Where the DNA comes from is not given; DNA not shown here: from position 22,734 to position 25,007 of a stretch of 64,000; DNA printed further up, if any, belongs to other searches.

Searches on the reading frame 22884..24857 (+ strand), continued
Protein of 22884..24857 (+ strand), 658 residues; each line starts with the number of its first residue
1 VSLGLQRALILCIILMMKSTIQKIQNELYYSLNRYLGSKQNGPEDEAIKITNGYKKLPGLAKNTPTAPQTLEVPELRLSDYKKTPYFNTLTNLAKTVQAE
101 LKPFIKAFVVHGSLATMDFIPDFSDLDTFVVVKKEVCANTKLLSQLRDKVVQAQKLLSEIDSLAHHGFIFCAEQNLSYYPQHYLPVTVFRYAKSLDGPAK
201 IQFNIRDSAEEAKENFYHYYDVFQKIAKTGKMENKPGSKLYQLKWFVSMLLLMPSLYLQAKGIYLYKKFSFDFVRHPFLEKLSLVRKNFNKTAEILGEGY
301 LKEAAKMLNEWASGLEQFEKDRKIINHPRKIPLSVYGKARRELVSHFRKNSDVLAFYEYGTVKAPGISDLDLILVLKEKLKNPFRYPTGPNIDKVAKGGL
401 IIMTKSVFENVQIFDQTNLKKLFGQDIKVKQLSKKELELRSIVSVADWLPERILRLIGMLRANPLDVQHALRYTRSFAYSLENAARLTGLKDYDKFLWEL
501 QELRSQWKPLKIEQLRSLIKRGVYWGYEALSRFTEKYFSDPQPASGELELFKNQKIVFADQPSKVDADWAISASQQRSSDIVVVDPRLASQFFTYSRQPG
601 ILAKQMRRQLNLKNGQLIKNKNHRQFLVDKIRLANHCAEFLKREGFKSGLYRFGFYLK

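Call 93: find_encoding_contigs(protein=P0382, flank=9000, max_places=1)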
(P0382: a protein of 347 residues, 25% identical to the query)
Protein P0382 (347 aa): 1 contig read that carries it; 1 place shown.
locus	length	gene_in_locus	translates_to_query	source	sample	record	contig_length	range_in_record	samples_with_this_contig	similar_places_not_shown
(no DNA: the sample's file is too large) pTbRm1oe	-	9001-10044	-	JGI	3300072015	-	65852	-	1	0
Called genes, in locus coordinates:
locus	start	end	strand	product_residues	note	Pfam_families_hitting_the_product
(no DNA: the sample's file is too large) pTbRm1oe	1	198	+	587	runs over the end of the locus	PF00664:ABC_membrane, PF00005:ABC_tran, PF02463:SMC_N (weak)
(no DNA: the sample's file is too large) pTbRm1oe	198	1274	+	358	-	PF13524:Glyco_trans_1_2 (weak)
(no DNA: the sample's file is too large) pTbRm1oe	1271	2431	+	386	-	PF13439:Glyco_transf_4, PF13477:Glyco_trans_4_2 (weak), PF13579:Glyco_trans_4_4, PF20706:GT4-conflict (faint), PF00534:Glycos_transf_1, PF13692:Glyco_trans_1_4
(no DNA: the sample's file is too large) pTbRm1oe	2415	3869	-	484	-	-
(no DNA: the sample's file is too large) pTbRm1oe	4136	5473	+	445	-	PF13231:PMT_2, PF26626:DUF8201 (weak)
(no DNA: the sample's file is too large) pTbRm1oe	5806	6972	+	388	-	PF13579:Glyco_trans_4_4, PF13439:Glyco_transf_4, PF20706:GT4-conflict, PF00534:Glycos_transf_1, PF13692:Glyco_trans_1_4, PF13524:Glyco_trans_1_2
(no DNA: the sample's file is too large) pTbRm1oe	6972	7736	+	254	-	PF13578:Methyltransf_24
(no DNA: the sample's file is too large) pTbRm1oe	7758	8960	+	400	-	PF13477:Glyco_trans_4_2, PF13439:Glyco_transf_4 (weak), PF13579:Glyco_trans_4_4, PF20706:GT4-conflict (weak), PF00534:Glycos_transf_1, PF13692:Glyco_trans_1_4, PF13524:Glyco_trans_1_2 (faint)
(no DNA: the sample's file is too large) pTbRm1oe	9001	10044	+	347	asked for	-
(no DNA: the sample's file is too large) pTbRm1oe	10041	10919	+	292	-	-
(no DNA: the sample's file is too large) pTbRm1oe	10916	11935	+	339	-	-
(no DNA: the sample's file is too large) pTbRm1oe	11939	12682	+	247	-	PF02348:CTP_transf_3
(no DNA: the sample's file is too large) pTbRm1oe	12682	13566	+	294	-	PF03102:NeuB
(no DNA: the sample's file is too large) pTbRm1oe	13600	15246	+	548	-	PF27859:LIC12162 (weak)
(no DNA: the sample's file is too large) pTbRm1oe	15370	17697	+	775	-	PF04932:Wzy_C (weak)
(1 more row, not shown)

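Call 94: find_encoding_contigs(protein=P0375, flank=9000, max_places=1)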
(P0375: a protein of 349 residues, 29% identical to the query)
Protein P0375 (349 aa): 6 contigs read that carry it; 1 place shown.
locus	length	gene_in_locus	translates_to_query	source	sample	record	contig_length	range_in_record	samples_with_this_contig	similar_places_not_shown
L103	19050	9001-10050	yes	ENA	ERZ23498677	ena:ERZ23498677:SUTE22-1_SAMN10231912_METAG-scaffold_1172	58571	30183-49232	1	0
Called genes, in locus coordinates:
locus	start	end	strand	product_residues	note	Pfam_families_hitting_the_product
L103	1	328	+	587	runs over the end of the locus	PF00664:ABC_membrane, PF00005:ABC_tran, PF02463:SMC_N (weak)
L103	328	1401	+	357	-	PF13524:Glyco_trans_1_2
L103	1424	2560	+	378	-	PF13439:Glyco_transf_4, PF13477:Glyco_trans_4_2, PF13579:Glyco_trans_4_4, PF00534:Glycos_transf_1, PF13692:Glyco_trans_1_4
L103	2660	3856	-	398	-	PF13439:Glyco_transf_4 (weak), PF00534:Glycos_transf_1, PF13692:Glyco_trans_1_4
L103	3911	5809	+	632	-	PF13522:GATase_6, PF13537:GATase_7, PF00733:Asn_synthase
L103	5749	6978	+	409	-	PF13439:Glyco_transf_4, PF13477:Glyco_trans_4_2 (faint), PF13579:Glyco_trans_4_4, PF20706:GT4-conflict, PF00534:Glycos_transf_1, PF13692:Glyco_trans_1_4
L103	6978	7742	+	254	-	PF13578:Methyltransf_24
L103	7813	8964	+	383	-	PF13477:Glyco_trans_4_2, PF13439:Glyco_transf_4 (weak), PF13579:Glyco_trans_4_4, PF20706:GT4-conflict (weak), PF00534:Glycos_transf_1, PF13692:Glyco_trans_1_4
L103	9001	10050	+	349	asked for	-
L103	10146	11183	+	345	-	-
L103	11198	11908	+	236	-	PF02348:CTP_transf_3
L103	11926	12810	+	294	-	PF03102:NeuB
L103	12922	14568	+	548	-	-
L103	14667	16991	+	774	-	PF04932:Wzy_C (faint), PF00515:TPR_1 (faint), PF07719:TPR_2 (faint)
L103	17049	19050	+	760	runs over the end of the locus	PF04932:Wzy_C (weak), PF13181:TPR_8 (faint), PF00515:TPR_1 (faint), PF13432:TPR_16 (weak), PF07719:TPR_2 (weak)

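Call 95: find_encoding_contigs(protein=P0408, flank=9000, max_places=1)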
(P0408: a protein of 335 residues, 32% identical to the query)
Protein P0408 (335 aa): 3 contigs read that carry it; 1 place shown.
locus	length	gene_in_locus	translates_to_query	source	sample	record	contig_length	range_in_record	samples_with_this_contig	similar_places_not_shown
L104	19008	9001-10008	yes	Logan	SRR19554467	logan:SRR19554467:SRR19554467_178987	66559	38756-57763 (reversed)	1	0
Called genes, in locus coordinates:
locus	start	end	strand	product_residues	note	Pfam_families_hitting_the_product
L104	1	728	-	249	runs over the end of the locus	PF05138:PaaA_PaaC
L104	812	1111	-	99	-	PF06243:PaaB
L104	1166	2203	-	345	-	PF05138:PaaA_PaaC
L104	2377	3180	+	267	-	PF02563:Poly_export, PF10531:SLBB (weak), PF22461:SLBB_2 (weak)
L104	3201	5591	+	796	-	-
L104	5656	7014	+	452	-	PF01943:Polysacc_synt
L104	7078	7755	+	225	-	PF13578:Methyltransf_24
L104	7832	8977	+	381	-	PF13489:Methyltransf_23, PF13847:Methyltransf_31, PF08241:Methyltransf_11, PF08242:Methyltransf_12 (weak), PF13649:Methyltransf_25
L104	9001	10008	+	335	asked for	-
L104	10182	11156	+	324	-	-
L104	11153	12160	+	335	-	PF13439:Glyco_transf_4 (weak), PF00534:Glycos_transf_1, PF13692:Glyco_trans_1_4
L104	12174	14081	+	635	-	PF13522:GATase_6, PF12481:DUF3700 (weak), PF13537:GATase_7, PF00733:Asn_synthase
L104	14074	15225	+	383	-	PF00534:Glycos_transf_1, PF13692:Glyco_trans_1_4, PF13524:Glyco_trans_1_2 (weak)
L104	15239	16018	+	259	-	PF08241:Methyltransf_11 (weak)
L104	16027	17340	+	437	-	PF04932:Wzy_C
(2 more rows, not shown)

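Call 99: find_encoding_contigs(protein=P0331, flank=10000, max_places=1)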
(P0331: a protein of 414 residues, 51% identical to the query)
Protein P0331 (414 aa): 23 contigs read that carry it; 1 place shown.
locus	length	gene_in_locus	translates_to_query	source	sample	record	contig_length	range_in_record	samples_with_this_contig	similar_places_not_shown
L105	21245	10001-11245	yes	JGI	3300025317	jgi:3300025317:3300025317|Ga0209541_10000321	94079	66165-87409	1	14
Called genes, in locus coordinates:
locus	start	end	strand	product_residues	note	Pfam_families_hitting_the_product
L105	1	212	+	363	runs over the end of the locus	PF13579:Glyco_trans_4_4, PF13439:Glyco_transf_4, PF00534:Glycos_transf_1, PF13692:Glyco_trans_1_4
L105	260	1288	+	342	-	PF01408:GFO_IDH_MocA, PF22725:GFO_IDH_MocA_C3, PF02894:GFO_IDH_MocA_C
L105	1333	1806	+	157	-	PF25084:LbH_EIF2B (weak), PF25087:GMPPB_C (weak), PF00132:Hexapep, PF14602:Hexapep_2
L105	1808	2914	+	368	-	PF00266:Aminotran_5 (weak), PF00155:Aminotran_1_2 (weak), PF01041:DegT_DnrJ_EryC1, PF01053:Cys_Met_Meta_PP, PF01212:Beta_elim_lyase (weak)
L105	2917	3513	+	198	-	PF05175:MTS, PF05971:Methyltransf_10, PF06325:PrmA (weak), PF13847:Methyltransf_31 (weak), PF13649:Methyltransf_25 (faint)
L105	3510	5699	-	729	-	-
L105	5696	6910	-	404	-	PF13439:Glyco_transf_4, PF13477:Glyco_trans_4_2, PF13579:Glyco_trans_4_4, PF20706:GT4-conflict (weak), PF00534:Glycos_transf_1, PF13692:Glyco_trans_1_4, PF13524:Glyco_trans_1_2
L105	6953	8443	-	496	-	PF02310:B12-binding, PF04055:Radical_SAM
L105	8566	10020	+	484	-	PF01943:Polysacc_synt, PF13440:Polysacc_synt_3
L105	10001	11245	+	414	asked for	-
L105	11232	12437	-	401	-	-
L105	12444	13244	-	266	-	-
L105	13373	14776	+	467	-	PF02310:B12-binding, PF04055:Radical_SAM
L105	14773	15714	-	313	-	PF01073:3Beta_HSD, PF01370:Epimerase, PF02719:Polysacc_synt_2 (faint), PF16363:GDP_Man_Dehyd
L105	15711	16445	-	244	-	PF00483:NTP_transferase, PF01128:IspD, PF12804:NTP_transf_3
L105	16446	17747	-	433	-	PF01210:NAD_Gly3P_dh_N (faint), PF02558:ApbA (weak), PF02737:3HCDH_N (weak), PF03446:NAD_binding_2 (faint), PF03721:UDPG_MGDP_dh_N, PF03807:F420_oxidored (faint), PF00984:UDPG_MGDP_dh, PF03720:UDPG_MGDP_dh_C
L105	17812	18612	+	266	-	PF00483:NTP_transferase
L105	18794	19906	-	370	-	PF05833:NFACT_N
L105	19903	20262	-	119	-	PF04126:Cyclophil_like, PF18050:Cyclophil_like2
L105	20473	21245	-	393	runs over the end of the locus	PF00155:Aminotran_1_2, PF00266:Aminotran_5 (faint), PF01053:Cys_Met_Meta_PP (weak), PF01041:DegT_DnrJ_EryC1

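Call 100: find_encoding_contigs(protein=P0351, flank=10000, max_places=1)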
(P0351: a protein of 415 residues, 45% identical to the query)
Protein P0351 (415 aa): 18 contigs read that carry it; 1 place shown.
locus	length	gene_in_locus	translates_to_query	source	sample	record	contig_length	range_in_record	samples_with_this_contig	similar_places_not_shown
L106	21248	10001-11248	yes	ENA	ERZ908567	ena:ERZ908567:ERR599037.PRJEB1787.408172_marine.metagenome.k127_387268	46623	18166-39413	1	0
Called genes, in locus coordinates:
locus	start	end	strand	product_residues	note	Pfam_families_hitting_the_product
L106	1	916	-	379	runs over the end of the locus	PF13439:Glyco_transf_4, PF13477:Glyco_trans_4_2, PF13579:Glyco_trans_4_4 (weak), PF00534:Glycos_transf_1, PF13692:Glyco_trans_1_4, PF13524:Glyco_trans_1_2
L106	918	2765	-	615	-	-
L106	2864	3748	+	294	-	PF00535:Glycos_transf_2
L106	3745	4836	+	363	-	PF13579:Glyco_trans_4_4 (weak), PF13439:Glyco_transf_4, PF00534:Glycos_transf_1, PF13692:Glyco_trans_1_4, PF13524:Glyco_trans_1_2 (weak)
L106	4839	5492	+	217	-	PF13489:Methyltransf_23 (faint), PF08241:Methyltransf_11, PF13649:Methyltransf_25 (weak), PF13847:Methyltransf_31 (weak)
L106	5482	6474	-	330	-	PF01522:Polysacc_deac_1 (faint)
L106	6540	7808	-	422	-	PF13439:Glyco_transf_4, PF13579:Glyco_trans_4_4, PF13477:Glyco_trans_4_2 (weak), PF00534:Glycos_transf_1, PF13692:Glyco_trans_1_4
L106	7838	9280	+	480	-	PF01943:Polysacc_synt, PF13440:Polysacc_synt_3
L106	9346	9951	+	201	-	PF13459:Fer4_15, PF14251:PterinBD-DUF4346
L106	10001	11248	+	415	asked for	-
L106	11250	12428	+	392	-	-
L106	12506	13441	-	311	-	PF01073:3Beta_HSD, PF01370:Epimerase, PF02719:Polysacc_synt_2 (faint), PF16363:GDP_Man_Dehyd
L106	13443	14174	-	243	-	PF00483:NTP_transferase, PF01128:IspD (weak), PF12804:NTP_transf_3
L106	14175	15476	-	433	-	PF03446:NAD_binding_2 (weak), PF03721:UDPG_MGDP_dh_N, PF03807:F420_oxidored (faint), PF00984:UDPG_MGDP_dh, PF03720:UDPG_MGDP_dh_C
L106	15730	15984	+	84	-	-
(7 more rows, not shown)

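Call 101: search_solved_structures(query=L105:15711-16445:-, max_evalue=0.00001)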
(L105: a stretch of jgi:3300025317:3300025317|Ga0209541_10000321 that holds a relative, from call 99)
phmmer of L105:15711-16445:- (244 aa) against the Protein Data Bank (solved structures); distinct sequences matched with E-value up to 0.00001: 45.
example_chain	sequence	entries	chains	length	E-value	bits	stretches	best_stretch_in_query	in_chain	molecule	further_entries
3hl3_A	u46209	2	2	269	2.3e-21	79.6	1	1-239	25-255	Glucose-1-phosphate thymidylyltransferase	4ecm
4ho0_A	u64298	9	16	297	9.7e-16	61.2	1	1-240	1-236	Glucose-1-phosphate thymidylyltransferase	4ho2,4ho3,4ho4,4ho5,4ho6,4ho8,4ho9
8x7s_B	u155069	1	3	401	1.2e-14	57.6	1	1-234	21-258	UTP--glucose-1-phosphate uridylyltransferase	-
1h5r_A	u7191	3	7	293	1.1e-13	54.5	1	3-195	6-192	GLUCOSE-1-PHOSPHATE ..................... | Glucose-1-phosphate thymidylyltransferase 1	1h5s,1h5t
1h5r_B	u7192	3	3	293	1.3e-13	54.3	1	3-194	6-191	GLUCOSE-1-PHOSPHATE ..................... | Glucose-1-phosphate thymidylyltransferase 1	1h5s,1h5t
1h5s_D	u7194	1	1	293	1.3e-13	54.2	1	3-194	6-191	Glucose-1-phosphate thymidylyltransferase 1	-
1h5s_A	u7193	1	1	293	1.6e-13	54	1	3-194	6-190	Glucose-1-phosphate thymidylyltransferase 1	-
3pkp_A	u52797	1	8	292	1.9e-13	53.7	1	3-234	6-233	Glucose-1-phosphate thymidylyltransferase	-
3pkq_A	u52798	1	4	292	2e-13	53.6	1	3-234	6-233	Glucose-1-phosphate thymidylyltransferase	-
1iim_A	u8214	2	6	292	6.9e-13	51.8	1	3-234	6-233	glucose-1-phosphate thymidylyltransferase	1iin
1mp3_A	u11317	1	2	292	8.7e-13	51.5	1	3-234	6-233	GLUCOSE-1-PHOSPHATE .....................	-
1mc3_A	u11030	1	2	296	1.7e-12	50.6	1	1-193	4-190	GLUCOSE-1-PHOSPHATE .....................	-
6b5e_A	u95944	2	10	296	2.1e-12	50.3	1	2-235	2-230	Glucose-1-phosphate thymidylyltransferase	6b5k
1mp4_A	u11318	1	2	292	2.3e-12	50.1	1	3-192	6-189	W224H Variant of S. Enterica RmlA Bound to UDP-Glucose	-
1mp5_A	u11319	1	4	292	3.1e-12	49.7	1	3-234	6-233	Y177F VARIANT OF S. ENTERICA RmlA BOUND TO UDP-GLUCOSE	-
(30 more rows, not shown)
